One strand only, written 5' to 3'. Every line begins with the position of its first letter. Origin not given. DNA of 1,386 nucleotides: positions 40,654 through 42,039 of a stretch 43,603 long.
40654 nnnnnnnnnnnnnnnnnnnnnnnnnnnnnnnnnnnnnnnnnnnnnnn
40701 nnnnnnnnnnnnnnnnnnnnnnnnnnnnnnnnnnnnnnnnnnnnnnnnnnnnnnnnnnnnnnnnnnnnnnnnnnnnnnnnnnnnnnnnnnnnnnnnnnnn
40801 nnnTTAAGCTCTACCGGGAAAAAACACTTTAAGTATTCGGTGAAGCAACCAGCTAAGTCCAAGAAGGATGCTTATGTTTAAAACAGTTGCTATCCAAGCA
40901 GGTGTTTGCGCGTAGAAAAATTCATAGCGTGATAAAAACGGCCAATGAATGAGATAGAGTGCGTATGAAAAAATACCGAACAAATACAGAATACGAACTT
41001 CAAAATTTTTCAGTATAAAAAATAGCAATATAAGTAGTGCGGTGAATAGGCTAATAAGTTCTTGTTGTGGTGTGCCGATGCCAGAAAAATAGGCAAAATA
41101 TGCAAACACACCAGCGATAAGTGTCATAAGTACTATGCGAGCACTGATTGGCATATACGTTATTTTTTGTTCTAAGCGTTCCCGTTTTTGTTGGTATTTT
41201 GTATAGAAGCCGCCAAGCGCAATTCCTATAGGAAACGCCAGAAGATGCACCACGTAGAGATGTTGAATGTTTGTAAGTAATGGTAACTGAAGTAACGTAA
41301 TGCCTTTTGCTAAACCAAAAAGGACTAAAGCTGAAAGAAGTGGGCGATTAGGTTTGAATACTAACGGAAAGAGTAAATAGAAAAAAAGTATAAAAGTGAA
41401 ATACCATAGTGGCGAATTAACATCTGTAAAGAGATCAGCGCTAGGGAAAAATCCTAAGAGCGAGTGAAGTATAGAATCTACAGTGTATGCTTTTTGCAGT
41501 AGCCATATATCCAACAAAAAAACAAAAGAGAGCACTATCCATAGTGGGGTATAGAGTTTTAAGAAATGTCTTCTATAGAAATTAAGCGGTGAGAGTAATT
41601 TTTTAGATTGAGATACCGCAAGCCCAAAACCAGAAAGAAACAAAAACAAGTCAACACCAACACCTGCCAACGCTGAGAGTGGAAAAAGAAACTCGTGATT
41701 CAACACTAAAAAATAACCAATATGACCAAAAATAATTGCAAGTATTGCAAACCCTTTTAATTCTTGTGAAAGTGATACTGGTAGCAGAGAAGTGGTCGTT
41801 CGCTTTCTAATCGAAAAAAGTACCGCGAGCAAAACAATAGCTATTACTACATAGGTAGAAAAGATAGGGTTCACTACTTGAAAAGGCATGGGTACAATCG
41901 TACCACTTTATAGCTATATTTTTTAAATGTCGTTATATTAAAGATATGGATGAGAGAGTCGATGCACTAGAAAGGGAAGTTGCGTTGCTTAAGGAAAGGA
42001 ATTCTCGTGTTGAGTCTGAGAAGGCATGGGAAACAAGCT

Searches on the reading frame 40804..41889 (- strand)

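Call 66: search_protein_families(library=pfam, proteins=[window:40804-41889:-], max_evalue=0.00001)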
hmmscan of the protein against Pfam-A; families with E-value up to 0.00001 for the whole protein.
window:40804-41889:- (361 aa): 1 family
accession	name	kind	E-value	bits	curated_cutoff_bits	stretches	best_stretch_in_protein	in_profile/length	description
PF01757.29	Acyl_transf_3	-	1.2e-21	77.6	31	1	44-350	7-325/326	Acyltransferase domain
